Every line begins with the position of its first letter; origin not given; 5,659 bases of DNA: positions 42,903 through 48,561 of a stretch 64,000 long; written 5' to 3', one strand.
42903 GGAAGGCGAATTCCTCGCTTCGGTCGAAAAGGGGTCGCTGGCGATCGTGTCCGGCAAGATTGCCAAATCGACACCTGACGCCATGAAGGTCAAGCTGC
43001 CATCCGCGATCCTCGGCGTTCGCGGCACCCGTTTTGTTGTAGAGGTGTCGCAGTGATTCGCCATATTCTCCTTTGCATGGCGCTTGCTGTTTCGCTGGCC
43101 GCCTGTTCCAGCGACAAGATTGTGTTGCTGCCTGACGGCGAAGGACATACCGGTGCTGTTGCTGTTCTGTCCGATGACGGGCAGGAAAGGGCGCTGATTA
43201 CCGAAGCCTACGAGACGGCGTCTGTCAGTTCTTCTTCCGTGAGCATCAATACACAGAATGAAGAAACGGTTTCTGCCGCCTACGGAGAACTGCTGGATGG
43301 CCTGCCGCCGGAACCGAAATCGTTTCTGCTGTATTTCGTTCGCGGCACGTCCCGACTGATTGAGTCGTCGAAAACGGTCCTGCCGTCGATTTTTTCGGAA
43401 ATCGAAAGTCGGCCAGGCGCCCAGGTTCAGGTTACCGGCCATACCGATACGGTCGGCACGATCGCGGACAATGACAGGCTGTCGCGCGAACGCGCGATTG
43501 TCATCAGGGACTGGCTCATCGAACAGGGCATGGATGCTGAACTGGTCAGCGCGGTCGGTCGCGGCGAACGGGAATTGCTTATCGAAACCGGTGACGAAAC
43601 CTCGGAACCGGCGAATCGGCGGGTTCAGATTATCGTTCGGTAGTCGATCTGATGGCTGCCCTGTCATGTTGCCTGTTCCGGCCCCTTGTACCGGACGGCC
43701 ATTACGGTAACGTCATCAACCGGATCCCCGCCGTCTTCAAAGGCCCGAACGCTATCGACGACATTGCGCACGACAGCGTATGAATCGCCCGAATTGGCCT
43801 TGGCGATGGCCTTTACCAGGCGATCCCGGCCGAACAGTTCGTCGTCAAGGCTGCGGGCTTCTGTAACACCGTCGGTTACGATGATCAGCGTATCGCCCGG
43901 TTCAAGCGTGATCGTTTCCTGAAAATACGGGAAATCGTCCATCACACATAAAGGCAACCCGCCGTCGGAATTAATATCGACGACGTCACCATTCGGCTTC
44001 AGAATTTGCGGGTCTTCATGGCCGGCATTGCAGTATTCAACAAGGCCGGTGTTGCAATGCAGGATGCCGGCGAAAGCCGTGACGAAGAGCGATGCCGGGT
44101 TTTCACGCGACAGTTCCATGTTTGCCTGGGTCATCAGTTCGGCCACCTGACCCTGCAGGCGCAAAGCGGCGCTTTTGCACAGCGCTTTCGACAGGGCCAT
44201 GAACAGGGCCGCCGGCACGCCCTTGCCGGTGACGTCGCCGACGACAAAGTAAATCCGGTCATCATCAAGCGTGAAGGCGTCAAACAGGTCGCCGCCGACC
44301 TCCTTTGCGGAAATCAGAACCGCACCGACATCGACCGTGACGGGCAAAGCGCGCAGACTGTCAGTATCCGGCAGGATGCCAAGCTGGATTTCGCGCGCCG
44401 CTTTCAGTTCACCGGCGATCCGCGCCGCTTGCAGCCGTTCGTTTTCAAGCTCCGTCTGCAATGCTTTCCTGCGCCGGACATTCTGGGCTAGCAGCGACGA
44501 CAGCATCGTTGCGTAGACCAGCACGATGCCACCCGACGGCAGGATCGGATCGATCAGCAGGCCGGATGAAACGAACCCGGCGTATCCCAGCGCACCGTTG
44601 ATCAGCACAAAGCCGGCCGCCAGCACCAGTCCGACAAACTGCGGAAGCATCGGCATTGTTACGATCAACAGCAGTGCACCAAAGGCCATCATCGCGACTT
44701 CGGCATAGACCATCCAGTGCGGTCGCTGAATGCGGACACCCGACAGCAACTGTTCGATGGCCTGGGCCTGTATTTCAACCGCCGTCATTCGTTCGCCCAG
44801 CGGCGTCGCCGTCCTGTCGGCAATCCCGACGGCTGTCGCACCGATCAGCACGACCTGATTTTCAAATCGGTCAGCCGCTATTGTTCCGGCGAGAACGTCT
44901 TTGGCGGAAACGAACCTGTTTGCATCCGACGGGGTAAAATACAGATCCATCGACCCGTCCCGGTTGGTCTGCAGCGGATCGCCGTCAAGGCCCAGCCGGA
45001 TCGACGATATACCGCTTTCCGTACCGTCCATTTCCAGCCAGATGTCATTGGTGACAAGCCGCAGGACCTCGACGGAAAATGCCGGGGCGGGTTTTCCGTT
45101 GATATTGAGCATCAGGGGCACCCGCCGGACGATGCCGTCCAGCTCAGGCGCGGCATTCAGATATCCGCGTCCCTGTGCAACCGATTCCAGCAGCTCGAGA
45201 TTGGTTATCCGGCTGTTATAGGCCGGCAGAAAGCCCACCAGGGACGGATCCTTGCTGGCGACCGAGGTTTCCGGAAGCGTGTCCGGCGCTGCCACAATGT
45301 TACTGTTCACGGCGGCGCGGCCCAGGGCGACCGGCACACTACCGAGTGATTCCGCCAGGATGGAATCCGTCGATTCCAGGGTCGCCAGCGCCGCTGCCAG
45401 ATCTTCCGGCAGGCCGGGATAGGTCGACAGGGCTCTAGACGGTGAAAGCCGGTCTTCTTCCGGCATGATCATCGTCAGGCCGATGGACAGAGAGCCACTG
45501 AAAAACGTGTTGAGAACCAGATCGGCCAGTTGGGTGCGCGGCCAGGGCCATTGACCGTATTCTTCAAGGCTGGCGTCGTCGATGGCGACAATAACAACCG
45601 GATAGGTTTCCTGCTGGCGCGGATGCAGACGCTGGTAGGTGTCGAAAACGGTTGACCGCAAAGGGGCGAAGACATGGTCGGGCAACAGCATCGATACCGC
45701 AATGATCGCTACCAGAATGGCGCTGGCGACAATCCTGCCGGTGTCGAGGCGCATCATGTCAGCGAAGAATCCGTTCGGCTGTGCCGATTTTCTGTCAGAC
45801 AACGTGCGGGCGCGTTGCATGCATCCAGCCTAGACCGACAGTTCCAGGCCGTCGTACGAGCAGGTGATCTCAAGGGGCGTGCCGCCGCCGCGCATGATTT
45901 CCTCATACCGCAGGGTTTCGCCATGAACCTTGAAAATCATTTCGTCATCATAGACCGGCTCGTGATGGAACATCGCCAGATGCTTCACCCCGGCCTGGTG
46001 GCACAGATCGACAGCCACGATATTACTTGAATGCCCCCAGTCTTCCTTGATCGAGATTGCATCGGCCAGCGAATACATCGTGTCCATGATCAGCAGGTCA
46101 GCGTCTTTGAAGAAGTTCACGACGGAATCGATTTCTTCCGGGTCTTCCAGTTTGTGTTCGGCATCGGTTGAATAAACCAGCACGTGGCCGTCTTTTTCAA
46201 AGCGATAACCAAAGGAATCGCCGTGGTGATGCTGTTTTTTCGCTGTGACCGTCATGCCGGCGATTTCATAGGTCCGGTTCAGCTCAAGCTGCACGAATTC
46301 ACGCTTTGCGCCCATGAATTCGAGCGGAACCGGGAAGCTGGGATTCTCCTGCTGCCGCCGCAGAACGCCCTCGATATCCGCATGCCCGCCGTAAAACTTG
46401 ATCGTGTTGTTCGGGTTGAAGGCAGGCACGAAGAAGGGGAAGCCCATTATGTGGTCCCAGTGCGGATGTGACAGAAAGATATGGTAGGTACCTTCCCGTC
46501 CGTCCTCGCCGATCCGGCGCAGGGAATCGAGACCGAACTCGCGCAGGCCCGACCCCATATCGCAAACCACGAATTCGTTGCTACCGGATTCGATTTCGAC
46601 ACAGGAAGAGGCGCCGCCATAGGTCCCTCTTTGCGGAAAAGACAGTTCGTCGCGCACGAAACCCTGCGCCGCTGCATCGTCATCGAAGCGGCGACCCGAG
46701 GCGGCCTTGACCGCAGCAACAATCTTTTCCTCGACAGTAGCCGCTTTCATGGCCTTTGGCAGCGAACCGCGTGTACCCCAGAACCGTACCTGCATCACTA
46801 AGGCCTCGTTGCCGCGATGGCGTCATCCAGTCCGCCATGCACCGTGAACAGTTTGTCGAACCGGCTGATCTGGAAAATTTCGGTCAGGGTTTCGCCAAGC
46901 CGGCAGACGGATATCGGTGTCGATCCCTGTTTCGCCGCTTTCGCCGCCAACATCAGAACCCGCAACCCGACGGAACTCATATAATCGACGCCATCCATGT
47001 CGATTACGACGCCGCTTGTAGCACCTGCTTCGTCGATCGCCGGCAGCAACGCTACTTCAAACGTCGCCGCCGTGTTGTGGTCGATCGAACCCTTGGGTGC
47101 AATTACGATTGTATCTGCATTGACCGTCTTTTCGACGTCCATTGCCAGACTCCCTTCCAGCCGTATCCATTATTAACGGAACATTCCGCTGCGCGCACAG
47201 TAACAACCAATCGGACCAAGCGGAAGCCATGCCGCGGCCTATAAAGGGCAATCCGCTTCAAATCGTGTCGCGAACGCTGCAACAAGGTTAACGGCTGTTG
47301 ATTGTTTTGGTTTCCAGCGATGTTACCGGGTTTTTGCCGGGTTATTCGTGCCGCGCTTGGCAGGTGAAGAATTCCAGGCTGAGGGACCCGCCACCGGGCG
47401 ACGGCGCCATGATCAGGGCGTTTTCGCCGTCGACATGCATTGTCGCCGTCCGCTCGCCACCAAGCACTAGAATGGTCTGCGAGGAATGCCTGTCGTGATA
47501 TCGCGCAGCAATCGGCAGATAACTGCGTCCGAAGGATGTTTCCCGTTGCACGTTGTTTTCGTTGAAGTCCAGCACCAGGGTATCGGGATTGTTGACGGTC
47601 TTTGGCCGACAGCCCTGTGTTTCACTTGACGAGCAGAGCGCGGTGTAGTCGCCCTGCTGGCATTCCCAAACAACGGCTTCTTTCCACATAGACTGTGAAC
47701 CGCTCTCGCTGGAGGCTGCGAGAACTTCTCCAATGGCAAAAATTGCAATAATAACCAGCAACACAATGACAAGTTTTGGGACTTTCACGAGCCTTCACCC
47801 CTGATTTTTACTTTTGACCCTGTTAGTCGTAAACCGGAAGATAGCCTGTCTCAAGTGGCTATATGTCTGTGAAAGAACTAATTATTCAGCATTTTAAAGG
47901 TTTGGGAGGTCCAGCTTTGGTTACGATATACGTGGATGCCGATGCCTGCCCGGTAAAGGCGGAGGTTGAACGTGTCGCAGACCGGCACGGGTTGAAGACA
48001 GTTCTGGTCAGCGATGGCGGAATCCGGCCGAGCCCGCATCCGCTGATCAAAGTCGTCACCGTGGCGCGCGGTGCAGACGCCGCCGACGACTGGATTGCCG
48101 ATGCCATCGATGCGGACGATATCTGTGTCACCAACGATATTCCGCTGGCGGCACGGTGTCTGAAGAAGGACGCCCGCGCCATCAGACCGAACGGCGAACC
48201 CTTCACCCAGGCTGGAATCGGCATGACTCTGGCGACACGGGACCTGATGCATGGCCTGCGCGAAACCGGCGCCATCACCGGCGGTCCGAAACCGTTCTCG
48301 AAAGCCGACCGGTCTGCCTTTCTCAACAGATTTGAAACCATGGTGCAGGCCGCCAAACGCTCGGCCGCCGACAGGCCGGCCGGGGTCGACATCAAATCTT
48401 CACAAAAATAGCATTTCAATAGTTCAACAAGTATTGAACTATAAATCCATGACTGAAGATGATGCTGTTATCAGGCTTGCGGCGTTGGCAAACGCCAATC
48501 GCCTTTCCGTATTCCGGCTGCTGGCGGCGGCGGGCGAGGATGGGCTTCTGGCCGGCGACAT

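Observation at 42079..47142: Orphan partner-switching module driven by a periplasmic CHASE2 sensor, with no sigma factor nearby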

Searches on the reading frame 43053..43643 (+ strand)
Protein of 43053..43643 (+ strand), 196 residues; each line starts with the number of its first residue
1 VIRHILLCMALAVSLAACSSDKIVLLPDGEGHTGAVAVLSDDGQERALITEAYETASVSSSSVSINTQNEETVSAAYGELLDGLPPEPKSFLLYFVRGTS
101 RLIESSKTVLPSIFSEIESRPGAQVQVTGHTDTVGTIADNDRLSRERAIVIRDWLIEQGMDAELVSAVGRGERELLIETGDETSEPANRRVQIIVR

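Call 5: search_protein_families(library=pfam, proteins=[window:43053-43643:+], max_evalue=1)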
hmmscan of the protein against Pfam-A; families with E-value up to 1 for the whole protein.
window:43053-43643:+ (196 aa): 1 family
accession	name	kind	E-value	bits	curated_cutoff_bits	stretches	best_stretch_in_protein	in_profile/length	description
PF00691.25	OmpA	-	6.8e-18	65.3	27.2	1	94-189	1-98/98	OmpA family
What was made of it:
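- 43053..43643 (+): OmpA_C-like peptidoglycan-binding lipoprotein (196 aa, lipobox LAAC|S). It is convergent with the phosphatase gene. Pfam OmpA 6.8e-18 (call 5).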

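Call 6: search_protein_families(library=ncbifam, proteins=[window:43053-43643:+], max_evalue=0.001)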
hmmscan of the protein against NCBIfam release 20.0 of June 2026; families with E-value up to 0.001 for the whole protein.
window:43053-43643:+ (196 aa): 32 families (the best 25 are shown)
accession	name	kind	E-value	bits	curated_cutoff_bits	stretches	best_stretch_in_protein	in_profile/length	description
NF053611.1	YiaD_Gzip_OmpA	equivalog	2e-17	63.6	175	1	94-195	105-206/206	YiaD family glycine zipper/OmpA-like lipoprotein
NF053612.1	anchor_PA1041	equivalog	1.3e-16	61.3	250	1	95-195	135-235/236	PA1041 family peptidoglycan-binding anchor lipoprotein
NF053585.1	OMP_LP_YfiB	equivalog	9.5e-14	51.6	128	1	95-195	60-160/163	outer membrane lipoprotein YfiB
TIGR03350.1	type_VI_ompA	equivalog_domain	6.8e-13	48.8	139.8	1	95-195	34-137/137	type VI secretion system protein TssL, long form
NF005999.0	PRK08126.1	subfamily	3e-12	46.1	571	1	95-195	327-430/432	hypothetical protein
NF045787.1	OmpABordt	equivalog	3.4e-11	43.2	200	1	105-194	99-188/194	outer membrane protein OmpA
NF053613.1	OMP_toxin_LptF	equivalog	2.4e-10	40.5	400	1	117-194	167-244/256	lipotoxin F family OmpA-related lipoprotein LptF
TIGR02802.1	Pal_lipo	equivalog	3.2e-10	40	125.35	1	93-194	2-103/104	peptidoglycan-associated lipoprotein Pal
NF047726.1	AutTranAdhPGAsTpgA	equivalog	4e-10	39.3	350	1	89-173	154-239/268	trimeric autotransporter adhesin/peptidogylcan-associated protein TpgA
TIGR03789.1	pdsO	hypoth_equivalog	8.2e-10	38.8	152.2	1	98-193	146-241/243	sortase-associated OmpA-like protein PdsO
NF008071.1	PRK10808.1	equivalog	1.2e-09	38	277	1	103-186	243-326/358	porin OmpA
NF053607.1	CHU_0125_OmpA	equivalog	1e-08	34.2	620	1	118-192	558-633/639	CHU_0125 family OmpA-like outer membrane integrity protein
NF033763.1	exchanger_TraB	exception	1.8e-08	32.8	700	1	104-195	405-497/522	outer membrane exchange protein TraB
NF006541.1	PRK09038.1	equivalog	5.6e-08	32.7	283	1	94-195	144-248/253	flagellar motor protein MotD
NF007804.1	PRK10510.1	equivalog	8e-08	31.9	307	1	121-194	142-215/219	OmpA family lipoprotein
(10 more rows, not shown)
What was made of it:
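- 43053..43643 (+): NCBIfam YiaD/YfiB/Pal-like (call 6).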

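Call 35: search_protein_families(library=padloc, proteins=[window:43053-43643:+], max_evalue=0.01)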
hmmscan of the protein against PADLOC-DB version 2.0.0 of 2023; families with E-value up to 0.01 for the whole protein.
window:43053-43643:+ (196 aa): 3 families
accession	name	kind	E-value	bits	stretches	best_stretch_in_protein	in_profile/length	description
PDLC00609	ZorB1|ZorB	-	2.2e-07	28.6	1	123-194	134-213/232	MotB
PDLC00651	ZorB3|ZorB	-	2.3e-06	25.3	1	136-193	143-200/215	MotB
PDLC00612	ZorB1|ZorB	-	0.00052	17.6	1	125-158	187-220/293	MotB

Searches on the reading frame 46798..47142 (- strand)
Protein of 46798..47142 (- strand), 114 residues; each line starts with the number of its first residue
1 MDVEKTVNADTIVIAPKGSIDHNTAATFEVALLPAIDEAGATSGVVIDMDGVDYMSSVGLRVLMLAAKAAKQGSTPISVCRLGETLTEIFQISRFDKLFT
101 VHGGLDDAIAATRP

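Call 3: search_protein_families(library=pfam, proteins=[window:46798-47142:-], max_evalue=0.01)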
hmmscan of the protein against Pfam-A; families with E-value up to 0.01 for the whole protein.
window:46798-47142:- (114 aa): 2 families
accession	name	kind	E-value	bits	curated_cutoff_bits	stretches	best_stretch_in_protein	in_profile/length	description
PF01740.26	STAS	-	1.1e-15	57.7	22.6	1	3-108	2-106/106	STAS domain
PF13466.11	STAS_2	-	8e-12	45.6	29.2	1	18-96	5-80/80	STAS domain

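Call 6: search_protein_families(library=ncbifam, proteins=[window:46798-47142:-], max_evalue=0.001)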
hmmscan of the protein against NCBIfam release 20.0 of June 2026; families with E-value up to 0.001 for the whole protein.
window:46798-47142:- (114 aa): 2 families
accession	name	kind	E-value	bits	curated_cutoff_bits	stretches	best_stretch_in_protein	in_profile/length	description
TIGR00377.1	ant_ant_sig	superfamily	1.4e-21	76.4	53.45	1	1-104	3-105/108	anti-sigma factor antagonist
TIGR02886.1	spore_II_AA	equivalog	1.2e-08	34.9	114.75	1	4-108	2-105/106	anti-sigma F factor antagonist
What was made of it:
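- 46798..47142 (-): Single-domain STAS protein (114 aa), anti-sigma-antagonist type, with phospho-acceptor Ser57 in YMSSVGL. It is the first gene of the operon. Pfam STAS 1.1e-15 and TIGR00377 1.4e-21 (calls 3, 6).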

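Call 35: search_protein_families(library=padloc, proteins=[window:46798-47142:-], max_evalue=0.01)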
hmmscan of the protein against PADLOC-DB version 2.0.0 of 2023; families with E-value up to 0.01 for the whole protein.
window:46798-47142:- (114 aa): 0 families

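Call 56: search_solved_structures(query=window:46798-47142:-, max_evalue=0.1, show_alignments=2)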
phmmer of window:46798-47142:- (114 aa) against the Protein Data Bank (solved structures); distinct sequences matched with E-value up to 0.1: 13.
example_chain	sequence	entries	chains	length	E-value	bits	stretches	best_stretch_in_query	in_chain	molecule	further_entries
4qtp_A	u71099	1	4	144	1.7e-07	34.6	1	12-113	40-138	Anti-sigma factor antagonist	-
4hyl_A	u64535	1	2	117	7.2e-07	32.6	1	13-109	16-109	Stage II sporulation protein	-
1sbo_A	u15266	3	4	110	1.2e-06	31.9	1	10-106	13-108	Putative anti-sigma factor antagonist TM1442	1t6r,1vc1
8ih8_A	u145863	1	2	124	3.9e-06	30.3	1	12-113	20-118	Anti-sigma-F factor antagonist RsfB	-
1auz_A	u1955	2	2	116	1e-05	29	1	4-100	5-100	SPOIIAA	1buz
1th8_B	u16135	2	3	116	2.3e-05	27.8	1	4-104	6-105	Anti-sigma F factor antagonist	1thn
1tid_B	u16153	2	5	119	6.6e-05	26.3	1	4-104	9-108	Anti-sigma F factor antagonist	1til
6jhk_A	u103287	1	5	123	0.0013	22.2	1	12-64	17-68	RsbS negative regulator of sigma-B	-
6qcm_A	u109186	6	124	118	0.0028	21.1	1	11-70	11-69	RsbS protein | RsbT antagonist protein RsbS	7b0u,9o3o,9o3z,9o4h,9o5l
6m36_B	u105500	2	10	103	0.0045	20.4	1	5-97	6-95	Anti-sigma-B factor antagonist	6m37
9o4r_a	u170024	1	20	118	0.007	19.8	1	11-67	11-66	RsbT antagonist protein RsbS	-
3t6o_A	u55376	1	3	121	0.013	18.9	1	39-110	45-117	Sulfate transporter/antisigma-factor antagonist STAS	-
7ch8_K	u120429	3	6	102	0.031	17.8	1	39-95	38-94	STAS domain-containing protein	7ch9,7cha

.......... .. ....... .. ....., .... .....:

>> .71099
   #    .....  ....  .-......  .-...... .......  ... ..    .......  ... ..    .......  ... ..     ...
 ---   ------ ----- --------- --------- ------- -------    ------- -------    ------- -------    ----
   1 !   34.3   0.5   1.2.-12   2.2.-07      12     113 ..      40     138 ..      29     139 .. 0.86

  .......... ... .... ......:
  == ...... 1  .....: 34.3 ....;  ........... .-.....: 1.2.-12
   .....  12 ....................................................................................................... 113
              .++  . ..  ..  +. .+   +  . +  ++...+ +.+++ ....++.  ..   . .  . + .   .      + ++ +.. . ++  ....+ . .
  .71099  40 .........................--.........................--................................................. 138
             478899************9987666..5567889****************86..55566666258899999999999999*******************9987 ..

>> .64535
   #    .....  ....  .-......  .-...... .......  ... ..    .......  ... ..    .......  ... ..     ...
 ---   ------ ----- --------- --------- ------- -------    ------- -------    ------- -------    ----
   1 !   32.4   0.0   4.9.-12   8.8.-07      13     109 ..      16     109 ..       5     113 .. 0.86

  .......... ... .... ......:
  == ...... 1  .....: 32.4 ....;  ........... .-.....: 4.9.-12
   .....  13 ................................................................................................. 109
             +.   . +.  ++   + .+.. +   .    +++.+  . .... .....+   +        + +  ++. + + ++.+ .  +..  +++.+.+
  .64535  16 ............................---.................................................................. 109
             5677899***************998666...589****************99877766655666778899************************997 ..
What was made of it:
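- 46798..47142 (-): PDB sequence matches to anti-sigma antagonists, SpoIIAA and RsfB (call 56).
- STAS is of the anti-sigma-antagonist type (calls 6, 56).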

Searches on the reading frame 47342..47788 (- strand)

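Call 3: search_protein_families(library=pfam, proteins=[window:47342-47788:-], max_evalue=0.01)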
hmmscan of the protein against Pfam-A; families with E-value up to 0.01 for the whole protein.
window:47342-47788:- (148 aa): 1 family
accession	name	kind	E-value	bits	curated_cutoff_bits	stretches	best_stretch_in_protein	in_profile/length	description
PF20130.4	DUF6520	-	0.0013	19.5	25.4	1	1-74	1-73/83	Family of unknown function (DUF6520)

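Call 6: search_protein_families(library=ncbifam, proteins=[window:47342-47788:-], max_evalue=0.001)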
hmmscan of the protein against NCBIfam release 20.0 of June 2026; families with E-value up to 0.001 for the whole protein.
window:47342-47788:- (148 aa): 0 families

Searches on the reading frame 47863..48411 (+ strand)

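Call 3: search_protein_families(library=pfam, proteins=[window:47863-48411:+], max_evalue=0.01)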
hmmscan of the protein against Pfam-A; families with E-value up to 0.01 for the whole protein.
window:47863-48411:+ (182 aa): 1 family
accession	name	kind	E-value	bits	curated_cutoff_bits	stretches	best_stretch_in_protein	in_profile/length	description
PF02639.20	DUF188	-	4e-44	149.8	24.3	1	34-162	1-129/130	Uncharacterized BCR, YaiI/YqxD family COG1671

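Call 6: search_protein_families(library=ncbifam, proteins=[window:47863-48411:+], max_evalue=0.001)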
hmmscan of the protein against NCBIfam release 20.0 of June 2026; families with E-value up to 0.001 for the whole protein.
window:47863-48411:+ (182 aa): 1 family
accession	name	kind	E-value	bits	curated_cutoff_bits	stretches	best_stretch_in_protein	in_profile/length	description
NF001095.0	PRK00124.1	equivalog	1.1e-52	177.9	139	1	21-167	2-148/150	YaiI/YqxD family protein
